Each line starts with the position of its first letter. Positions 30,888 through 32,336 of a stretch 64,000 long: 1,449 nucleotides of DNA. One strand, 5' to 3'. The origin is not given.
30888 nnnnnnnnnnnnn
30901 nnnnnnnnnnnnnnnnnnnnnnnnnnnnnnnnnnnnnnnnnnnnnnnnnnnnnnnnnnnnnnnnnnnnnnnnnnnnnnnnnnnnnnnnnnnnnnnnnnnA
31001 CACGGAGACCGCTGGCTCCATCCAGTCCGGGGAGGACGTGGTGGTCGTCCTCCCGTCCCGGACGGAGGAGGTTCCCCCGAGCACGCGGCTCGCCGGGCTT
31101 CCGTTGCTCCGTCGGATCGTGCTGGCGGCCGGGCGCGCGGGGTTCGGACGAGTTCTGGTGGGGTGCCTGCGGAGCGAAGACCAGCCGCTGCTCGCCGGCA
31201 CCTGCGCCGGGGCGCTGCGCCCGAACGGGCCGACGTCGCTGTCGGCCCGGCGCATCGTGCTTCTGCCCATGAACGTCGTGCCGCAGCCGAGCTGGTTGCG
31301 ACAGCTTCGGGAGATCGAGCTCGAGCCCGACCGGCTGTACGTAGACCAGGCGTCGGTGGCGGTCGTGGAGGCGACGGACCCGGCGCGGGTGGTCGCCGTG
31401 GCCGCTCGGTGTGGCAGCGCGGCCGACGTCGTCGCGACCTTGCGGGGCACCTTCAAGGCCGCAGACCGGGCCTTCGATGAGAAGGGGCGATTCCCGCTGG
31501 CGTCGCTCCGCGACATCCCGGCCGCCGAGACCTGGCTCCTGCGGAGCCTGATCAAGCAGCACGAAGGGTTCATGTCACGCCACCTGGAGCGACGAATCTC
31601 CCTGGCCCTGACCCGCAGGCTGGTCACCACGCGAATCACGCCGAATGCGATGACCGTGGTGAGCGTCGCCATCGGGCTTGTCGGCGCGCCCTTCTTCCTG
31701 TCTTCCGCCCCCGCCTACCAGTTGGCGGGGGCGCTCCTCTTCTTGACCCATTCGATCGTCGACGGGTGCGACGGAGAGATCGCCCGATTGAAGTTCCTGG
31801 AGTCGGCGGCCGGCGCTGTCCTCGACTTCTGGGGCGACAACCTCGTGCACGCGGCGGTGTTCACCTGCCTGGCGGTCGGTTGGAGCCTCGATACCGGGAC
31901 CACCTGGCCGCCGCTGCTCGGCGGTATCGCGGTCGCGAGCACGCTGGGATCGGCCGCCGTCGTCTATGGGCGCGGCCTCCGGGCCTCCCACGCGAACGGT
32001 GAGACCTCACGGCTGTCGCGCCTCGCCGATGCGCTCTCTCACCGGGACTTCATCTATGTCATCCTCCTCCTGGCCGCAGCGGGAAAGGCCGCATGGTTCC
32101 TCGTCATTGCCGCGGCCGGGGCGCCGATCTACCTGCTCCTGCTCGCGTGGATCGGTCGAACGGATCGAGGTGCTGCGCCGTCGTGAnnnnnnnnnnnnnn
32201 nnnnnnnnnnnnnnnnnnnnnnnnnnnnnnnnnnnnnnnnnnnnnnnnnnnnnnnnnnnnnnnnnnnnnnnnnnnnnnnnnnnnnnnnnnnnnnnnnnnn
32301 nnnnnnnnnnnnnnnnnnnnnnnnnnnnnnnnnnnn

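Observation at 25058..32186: Two paralogous nucleotidyltransferase-like + CDP-alcohol phosphotransferase fusion proteins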

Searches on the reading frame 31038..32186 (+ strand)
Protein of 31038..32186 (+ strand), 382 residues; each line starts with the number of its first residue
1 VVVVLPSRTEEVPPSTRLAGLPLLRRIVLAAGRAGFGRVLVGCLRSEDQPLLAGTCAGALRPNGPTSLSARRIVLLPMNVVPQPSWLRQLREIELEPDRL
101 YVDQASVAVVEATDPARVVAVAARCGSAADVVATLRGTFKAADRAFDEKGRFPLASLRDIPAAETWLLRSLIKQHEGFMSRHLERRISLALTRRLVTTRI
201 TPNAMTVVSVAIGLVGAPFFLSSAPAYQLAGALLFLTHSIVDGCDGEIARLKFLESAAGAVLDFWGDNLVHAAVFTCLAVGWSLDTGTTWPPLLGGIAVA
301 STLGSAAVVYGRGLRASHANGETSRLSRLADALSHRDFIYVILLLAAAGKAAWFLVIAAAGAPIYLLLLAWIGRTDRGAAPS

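Call 6: search_protein_families(library=pfam, proteins=[window:31038-32186:+], max_evalue=0.01)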
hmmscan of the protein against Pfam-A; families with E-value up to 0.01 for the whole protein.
window:31038-32186:+ (382 aa): 1 family
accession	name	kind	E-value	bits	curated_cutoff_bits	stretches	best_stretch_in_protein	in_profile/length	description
PF01066.26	CDP-OH_P_transf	-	7.4e-10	39.9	22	1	200-334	2-126/152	CDP-alcohol phosphatidyltransferase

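Call 7: search_protein_families(library=ncbifam, proteins=[window:31038-32186:+], max_evalue=0.01)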
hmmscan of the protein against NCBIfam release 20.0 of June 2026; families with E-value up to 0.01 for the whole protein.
window:31038-32186:+ (382 aa): 6 families
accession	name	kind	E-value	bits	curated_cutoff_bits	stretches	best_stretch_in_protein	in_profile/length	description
NF041135.1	IPPtranDIPPsyn_Thcocales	equivalog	8.5e-24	84.3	580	1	159-359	209-402/419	bifunctional L-myo-inositol-1-phosphate cytidylyltransferase/CDP-L-myo-inositol myo-inositolphosphotransferase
NF040950.1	archin_ph_syn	equivalog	1.7e-13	50.8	180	1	186-312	10-127/191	archaetidylinositol phosphate synthase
NF045883.1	PIPSynth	equivalog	3.8e-11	43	170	1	179-310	2-129/197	phosphatidylinositol phosphate synthase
TIGR00560.1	pgsA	equivalog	0.00015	22.3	109.1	1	201-279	3-84/183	CDP-diacylglycerol--glycerol-3-phosphate 3-phosphatidyltransferase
NF053678.1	ClpnSynClsA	equivalog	0.0025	18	240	0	208-279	9-81/180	cardiolipin synthase ClsA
NF052561.1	PIPSynBT1523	equivalog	0.0034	17.1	350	1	190-275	15-107/232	hypothetical protein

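Call 10: search_solved_structures(query=window:31038-32186:+, max_evalue=1, show_alignments=2)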
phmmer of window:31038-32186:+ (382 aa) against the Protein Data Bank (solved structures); distinct sequences matched with E-value up to 1: 7.
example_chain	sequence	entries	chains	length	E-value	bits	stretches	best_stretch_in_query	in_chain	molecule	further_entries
4o6m_A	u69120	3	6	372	1.3e-20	77.1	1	174-270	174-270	AF2299, a CDP-alcohol phosphotransferase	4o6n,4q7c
4mnd_A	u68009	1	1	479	1e-12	51.2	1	158-354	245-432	CTP L-myo-inositol-1-phosphate cytidylyltransferase/CDP-L-myo-inositol myo-inositolphospho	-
6wm5_A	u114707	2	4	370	5.5e-07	32.3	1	159-288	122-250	AfCTD-Phosphatidylinositol-phosphate synthase (PIPS) fusion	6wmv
5d92_D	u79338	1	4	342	6.2e-06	28.9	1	159-356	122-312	AF2299 protein,Phosphatidylinositol synthase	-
5d91_A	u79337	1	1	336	4.2e-05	26.2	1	162-356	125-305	AF2299 protein,Phosphatidylinositol synthase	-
6h53_A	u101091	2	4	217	0.0019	20.7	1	178-379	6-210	CDP-diacylglycerol--inositol 3-phosphatidyltransferase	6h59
6h5a_A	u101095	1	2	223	0.0021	20.6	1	178-379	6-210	CDP-diacylglycerol--inositol 3-phosphatidyltransferase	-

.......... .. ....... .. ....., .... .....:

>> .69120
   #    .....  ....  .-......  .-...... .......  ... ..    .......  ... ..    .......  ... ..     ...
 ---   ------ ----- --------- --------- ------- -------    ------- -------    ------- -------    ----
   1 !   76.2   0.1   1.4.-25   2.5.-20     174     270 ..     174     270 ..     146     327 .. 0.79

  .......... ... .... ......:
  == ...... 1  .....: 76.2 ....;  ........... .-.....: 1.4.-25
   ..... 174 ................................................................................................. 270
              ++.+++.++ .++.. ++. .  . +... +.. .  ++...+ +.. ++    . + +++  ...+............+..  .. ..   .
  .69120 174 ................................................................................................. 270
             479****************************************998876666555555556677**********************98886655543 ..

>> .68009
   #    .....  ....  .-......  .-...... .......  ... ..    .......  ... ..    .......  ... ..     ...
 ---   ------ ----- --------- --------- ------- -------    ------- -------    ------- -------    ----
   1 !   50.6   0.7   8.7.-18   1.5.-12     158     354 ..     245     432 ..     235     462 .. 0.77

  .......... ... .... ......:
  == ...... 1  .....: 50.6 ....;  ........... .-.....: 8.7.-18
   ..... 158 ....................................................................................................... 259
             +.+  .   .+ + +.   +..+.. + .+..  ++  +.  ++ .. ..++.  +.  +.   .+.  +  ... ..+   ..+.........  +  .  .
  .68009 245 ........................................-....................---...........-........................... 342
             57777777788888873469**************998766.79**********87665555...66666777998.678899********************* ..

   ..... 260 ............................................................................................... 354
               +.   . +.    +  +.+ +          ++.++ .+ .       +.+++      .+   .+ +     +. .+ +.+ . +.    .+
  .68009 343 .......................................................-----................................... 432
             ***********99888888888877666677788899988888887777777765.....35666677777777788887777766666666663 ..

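Call 13: find_homologous_proteins(query=window:31038-32186:+)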
Query window:31038-32186:+ (382 aa): 2280 proteins with E <= 0.001 among 8000 candidates; the best 120 are listed.
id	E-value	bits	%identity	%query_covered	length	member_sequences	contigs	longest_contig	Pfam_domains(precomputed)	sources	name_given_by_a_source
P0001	3.8e-241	818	99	100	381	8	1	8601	PF01066.27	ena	-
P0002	2.0e-160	552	55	76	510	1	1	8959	PF01066.27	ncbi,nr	ncbi:MAG: hypothetical protein AUI18_02960 [Candidatus Rokubacteria bacterium 13_1_40CM_2_70_45]|nr:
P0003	1.4e-158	546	70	98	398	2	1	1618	PF01066.27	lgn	-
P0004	5.9e-153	528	67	99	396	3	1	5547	PF01066.27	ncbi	-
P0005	1.1e-143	497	66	98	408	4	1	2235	PF01066.27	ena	-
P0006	1.7e-143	496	68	89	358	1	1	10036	PF01066.27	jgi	-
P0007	4.4e-143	495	65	99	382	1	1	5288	PF01066.27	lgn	-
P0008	2.0e-142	493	65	98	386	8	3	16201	PF01066.27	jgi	-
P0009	3.5e-142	492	65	97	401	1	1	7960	PF01066.27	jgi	jgi:phosphatidylglycerophosphate synthase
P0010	2.4e-140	486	64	98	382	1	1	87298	PF01066.27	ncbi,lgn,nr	ncbi:MAG: CDP-alcohol phosphatidyltransferase family protein [Candidatus Rokubacteria bacterium]|nr:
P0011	1.9e-139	483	65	97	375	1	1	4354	PF01066.27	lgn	-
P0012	2.4e-139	483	64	98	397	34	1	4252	PF01066.27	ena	-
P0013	2.5e-138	479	63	98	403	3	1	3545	PF01066.27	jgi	jgi:phosphatidylglycerophosphate synthase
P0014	1.1e-137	477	63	98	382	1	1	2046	PF01066.27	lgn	-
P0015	1.9e-137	476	64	98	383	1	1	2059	PF01066.27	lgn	-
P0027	3.4e-134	466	62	98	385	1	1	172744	PF01066.27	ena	-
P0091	1.8e-124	434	58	95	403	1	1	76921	PF01066.27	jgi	jgi:phosphatidylglycerophosphate synthase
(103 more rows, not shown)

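Call 27: find_encoding_contigs(protein=P0027, flank=10000, max_places=2)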
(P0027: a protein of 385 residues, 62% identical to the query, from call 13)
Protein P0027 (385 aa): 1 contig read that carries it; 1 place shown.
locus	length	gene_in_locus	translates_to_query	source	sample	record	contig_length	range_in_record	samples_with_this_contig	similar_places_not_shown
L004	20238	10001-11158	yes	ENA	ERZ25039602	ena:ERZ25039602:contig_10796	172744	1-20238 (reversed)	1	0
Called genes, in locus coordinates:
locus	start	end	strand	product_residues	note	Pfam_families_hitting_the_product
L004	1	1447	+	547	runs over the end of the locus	PF02538:Hydantoinase_B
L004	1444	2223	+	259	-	PF00106:adh_short, PF08659:KR, PF13561:adh_short_C2, PF23441:SDR (weak)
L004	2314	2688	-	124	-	PF01909:NTP_transf_2 (weak)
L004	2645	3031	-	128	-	PF05168:HEPN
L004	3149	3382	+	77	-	-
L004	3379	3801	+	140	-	PF01850:PIN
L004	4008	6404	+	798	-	PF01315:Ald_Xan_dh_C, PF02738:MoCoBD_1, PF20256:MoCoBD_2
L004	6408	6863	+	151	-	PF10604:Polyketide_cyc2, PF06240:COXG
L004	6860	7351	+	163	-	PF00111:Fer2 (weak), PF13085:Fer2_3 (weak), PF01799:Fer2_2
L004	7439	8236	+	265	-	PF00941:FAD_binding_5, PF03450:CO_deh_flav_C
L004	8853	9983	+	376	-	PF01266:DAO, PF01494:FAD_binding_3 (weak), PF07992:Pyr_redox_2 (faint), PF12831:FAD_oxidored (weak), PF13450:NAD_binding_8 (weak)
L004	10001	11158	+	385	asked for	PF01066:CDP-OH_P_transf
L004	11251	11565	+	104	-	-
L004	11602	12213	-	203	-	PF00730:HhH-GPD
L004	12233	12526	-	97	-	PF00528:BPD_transp_1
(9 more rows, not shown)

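Call 28: find_encoding_contigs(protein=P0091, flank=10000, max_places=2)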
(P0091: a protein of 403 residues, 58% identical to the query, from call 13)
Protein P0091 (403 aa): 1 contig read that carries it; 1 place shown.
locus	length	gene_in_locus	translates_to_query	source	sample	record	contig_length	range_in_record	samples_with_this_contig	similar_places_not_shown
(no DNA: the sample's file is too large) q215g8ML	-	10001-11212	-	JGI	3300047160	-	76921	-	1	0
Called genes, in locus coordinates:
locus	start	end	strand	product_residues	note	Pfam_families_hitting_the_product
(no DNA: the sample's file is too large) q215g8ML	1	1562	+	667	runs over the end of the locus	PF05378:Hydant_A_N, PF01968:Hydantoinase_A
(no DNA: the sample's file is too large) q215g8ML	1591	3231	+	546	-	PF02538:Hydantoinase_B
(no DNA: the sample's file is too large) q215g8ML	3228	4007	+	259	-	PF00106:adh_short, PF08659:KR, PF13561:adh_short_C2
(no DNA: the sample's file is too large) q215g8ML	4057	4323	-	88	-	-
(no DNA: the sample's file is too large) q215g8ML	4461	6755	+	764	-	PF01315:Ald_Xan_dh_C, PF02738:MoCoBD_1, PF20256:MoCoBD_2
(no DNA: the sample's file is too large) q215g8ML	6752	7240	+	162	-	PF00111:Fer2, PF13085:Fer2_3 (weak), PF01799:Fer2_2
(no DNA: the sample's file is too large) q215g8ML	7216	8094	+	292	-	PF00941:FAD_binding_5, PF03450:CO_deh_flav_C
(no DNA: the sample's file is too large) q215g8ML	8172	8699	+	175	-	-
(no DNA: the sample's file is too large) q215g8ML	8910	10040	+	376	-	PF01266:DAO, PF01494:FAD_binding_3 (weak), PF07992:Pyr_redox_2 (faint), PF12831:FAD_oxidored (faint), PF13450:NAD_binding_8 (weak)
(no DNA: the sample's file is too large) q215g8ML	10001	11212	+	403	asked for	PF01066:CDP-OH_P_transf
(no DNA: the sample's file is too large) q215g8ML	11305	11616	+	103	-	-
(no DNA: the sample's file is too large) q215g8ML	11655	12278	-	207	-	PF00730:HhH-GPD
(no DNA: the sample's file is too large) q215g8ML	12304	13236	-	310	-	PF12911:OppC_N, PF00528:BPD_transp_1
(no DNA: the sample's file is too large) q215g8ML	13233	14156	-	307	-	PF19300:BPD_transp_1_N, PF00528:BPD_transp_1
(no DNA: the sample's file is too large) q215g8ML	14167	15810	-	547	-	PF00496:SBP_bac_5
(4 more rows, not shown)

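Call 29: find_encoding_contigs(protein=P0010, flank=10000, max_places=2)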
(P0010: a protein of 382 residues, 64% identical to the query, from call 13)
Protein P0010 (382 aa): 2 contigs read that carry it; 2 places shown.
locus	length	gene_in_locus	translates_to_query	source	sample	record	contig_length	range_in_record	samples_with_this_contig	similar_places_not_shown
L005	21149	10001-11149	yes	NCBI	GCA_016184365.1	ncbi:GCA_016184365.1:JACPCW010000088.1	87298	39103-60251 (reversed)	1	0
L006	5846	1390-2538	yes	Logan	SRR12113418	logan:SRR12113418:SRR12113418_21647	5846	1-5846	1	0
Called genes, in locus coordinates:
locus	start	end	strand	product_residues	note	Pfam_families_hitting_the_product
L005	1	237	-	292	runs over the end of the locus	PF04333:MlaA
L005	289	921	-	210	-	PF05494:MlaC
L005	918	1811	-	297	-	PF00781:DAGK_cat, PF19279:YegS_C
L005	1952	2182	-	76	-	-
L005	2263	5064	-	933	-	PF03176:MMPL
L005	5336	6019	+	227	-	PF00702:Hydrolase, PF13419:HAD_2, PF13242:Hydrolase_like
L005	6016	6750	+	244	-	PF00483:NTP_transferase, PF12804:NTP_transf_3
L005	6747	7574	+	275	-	-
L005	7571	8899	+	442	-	PF00202:Aminotran_3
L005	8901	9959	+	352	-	PF01408:GFO_IDH_MocA, PF22725:GFO_IDH_MocA_C3, PF02894:GFO_IDH_MocA_C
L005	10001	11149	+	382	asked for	PF01066:CDP-OH_P_transf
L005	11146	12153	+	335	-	PF03706:LPG_synthase_TM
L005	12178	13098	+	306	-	PF04055:Radical_SAM, PF13353:Fer4_12 (weak)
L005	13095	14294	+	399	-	PF01066:CDP-OH_P_transf (weak)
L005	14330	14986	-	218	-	PF16156:DUF4864, PF05494:MlaC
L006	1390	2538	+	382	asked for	PF01066:CDP-OH_P_transf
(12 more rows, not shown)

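Call 30: find_encoding_contigs(protein=P0008, flank=10000, max_places=3)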
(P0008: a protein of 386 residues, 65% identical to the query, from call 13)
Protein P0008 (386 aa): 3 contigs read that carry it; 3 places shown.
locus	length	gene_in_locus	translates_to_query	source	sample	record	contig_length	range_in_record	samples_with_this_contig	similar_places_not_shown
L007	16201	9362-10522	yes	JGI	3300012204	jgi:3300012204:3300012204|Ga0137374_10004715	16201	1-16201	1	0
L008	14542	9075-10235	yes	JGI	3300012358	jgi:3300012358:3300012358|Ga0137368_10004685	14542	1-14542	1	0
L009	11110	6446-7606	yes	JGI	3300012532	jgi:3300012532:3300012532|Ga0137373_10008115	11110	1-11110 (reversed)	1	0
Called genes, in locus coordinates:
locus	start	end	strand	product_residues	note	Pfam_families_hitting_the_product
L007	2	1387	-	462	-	?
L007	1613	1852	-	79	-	-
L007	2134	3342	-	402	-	PF02515:CoA_transf_3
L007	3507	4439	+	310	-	PF04199:Cyclase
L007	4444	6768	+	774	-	PF01315:Ald_Xan_dh_C, PF02738:MoCoBD_1, PF20256:MoCoBD_2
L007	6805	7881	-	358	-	PF22807:TrAA12 (faint), PF01436:NHL (faint), PF08450:SGL (weak)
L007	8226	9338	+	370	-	PF01266:DAO, PF07992:Pyr_redox_2 (faint), PF12831:FAD_oxidored, PF13450:NAD_binding_8 (faint)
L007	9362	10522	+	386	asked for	PF01066:CDP-OH_P_transf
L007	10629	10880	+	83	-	PF14076:DUF4258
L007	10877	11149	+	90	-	-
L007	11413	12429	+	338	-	PF00296:Bac_luciferase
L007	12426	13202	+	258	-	PF00903:Glyoxalase (weak), PF13468:Glyoxalase_3, PF13669:Glyoxalase_4 (weak)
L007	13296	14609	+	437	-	PF00144:Beta-lactamase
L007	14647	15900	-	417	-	PF04909:Amidohydro_2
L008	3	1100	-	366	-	?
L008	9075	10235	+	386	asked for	PF01066:CDP-OH_P_transf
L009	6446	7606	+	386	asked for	PF01066:CDP-OH_P_transf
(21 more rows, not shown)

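Call 36: search_solved_structures(query=A2, max_evalue=1, show_alignments=2)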
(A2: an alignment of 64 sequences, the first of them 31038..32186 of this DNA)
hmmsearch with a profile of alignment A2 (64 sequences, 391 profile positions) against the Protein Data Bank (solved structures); distinct sequences matched with E-value up to 1: 11.
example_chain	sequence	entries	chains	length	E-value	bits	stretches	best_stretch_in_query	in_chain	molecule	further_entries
4o6m_A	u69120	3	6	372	2.5e-31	112.3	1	168-320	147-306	AF2299, a CDP-alcohol phosphotransferase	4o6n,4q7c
4mnd_A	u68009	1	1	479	3e-21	79.1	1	157-317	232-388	CTP L-myo-inositol-1-phosphate cytidylyltransferase/CDP-L-myo-inositol myo-inositolphospho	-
6wm5_A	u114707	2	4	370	3.4e-13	52.6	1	168-290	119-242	AfCTD-Phosphatidylinositol-phosphate synthase (PIPS) fusion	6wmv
5d92_D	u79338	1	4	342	1.1e-09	41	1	168-319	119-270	AF2299 protein,Phosphatidylinositol synthase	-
5d91_A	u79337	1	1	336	7.6e-09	38.3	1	168-320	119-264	AF2299 protein,Phosphatidylinositol synthase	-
6h53_A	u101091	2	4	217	1.1e-07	34.5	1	190-323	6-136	CDP-diacylglycerol--inositol 3-phosphatidyltransferase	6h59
6h5a_A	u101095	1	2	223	1.2e-07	34.4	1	190-323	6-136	CDP-diacylglycerol--inositol 3-phosphatidyltransferase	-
8gyw_B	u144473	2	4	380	0.027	16.7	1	209-295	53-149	Choline/ethanolaminephosphotransferase 1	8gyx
9uet_A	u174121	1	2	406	0.062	15.5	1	212-298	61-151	Cholinephosphotransferase 1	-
1ijd_A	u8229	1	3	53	0.52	12.5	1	302-329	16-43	LIGHT-HARVESTING PROTEIN B-800/820, ALPHA CHAIN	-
4xwi_A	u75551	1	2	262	0.68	12.1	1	6-77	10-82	3-deoxy-manno-octulosonate cytidylyltransferase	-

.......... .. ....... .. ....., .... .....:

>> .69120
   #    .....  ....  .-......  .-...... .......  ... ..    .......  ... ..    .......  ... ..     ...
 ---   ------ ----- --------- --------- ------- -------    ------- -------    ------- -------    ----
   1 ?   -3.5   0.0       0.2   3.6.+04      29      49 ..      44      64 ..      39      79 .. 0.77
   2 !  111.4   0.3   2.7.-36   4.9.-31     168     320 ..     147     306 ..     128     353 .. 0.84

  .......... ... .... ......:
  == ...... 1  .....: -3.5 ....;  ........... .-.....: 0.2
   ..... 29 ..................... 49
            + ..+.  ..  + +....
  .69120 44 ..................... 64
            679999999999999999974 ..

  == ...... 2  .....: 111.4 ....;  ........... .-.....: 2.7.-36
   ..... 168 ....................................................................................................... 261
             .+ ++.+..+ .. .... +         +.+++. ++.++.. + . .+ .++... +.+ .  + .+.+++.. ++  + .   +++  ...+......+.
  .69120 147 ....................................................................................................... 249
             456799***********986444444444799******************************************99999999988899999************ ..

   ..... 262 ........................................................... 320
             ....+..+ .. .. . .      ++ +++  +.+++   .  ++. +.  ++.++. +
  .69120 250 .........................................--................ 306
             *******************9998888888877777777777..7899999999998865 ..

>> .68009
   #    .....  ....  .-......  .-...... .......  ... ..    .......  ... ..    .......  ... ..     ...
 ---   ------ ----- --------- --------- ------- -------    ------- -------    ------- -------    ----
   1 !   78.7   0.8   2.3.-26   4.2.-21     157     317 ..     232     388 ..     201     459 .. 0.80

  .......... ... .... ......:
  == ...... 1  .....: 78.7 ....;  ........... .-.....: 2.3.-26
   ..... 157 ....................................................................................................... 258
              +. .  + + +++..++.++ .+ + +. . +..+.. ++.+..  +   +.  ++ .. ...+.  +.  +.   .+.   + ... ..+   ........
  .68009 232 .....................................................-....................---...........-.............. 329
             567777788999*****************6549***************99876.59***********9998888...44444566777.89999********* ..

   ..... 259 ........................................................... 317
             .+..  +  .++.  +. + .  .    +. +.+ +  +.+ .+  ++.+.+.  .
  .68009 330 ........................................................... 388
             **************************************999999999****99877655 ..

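Call 41: predict_structure(alignment_id=A2)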
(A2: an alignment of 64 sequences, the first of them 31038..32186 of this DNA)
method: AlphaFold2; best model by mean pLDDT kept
length: 382 residues; sequences in the alignment: 64
mean_pLDDT: 89.6   pTM: 0.84
mean pLDDT of the five models: 89.6, 89.0, 88.2, 86.0, 85.6
residues with pLDDT >= 90: 287; 70-90: 57; 50-70: 33; < 50: 5
segments of 3 or more residues with pLDDT < 50: 318-321
pLDDT, mean of each block of 10 residues (from residue 1): 88 93 96 93 91 93 68 94 95 94 90 92 93 94 91 95 93 70 85 94 97 98 97 96 94 91 94 98 97 97 91 63 63 72 96 96 92 77 51
secondary structure, 60 per line:
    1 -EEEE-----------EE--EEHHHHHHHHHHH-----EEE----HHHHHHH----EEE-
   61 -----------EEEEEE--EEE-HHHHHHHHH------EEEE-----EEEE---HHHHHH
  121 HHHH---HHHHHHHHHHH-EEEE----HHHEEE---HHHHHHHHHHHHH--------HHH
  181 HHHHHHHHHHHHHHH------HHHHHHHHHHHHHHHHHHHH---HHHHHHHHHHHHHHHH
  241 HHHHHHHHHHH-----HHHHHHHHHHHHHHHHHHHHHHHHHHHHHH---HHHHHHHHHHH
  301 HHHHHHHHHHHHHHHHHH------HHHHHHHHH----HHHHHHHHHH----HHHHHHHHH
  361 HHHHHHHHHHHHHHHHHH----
elements in order: E2-5 H23-33 E39-41 H46-52 E57-59 E72-77 E80-82 H84-92 E99-102 E108-111 H115-124 H128-138 E140-143 E151-153 H157-169 H178-195 H202-221 H225-251 H257-286 H290-318 H325-333 H338-347 H352-378
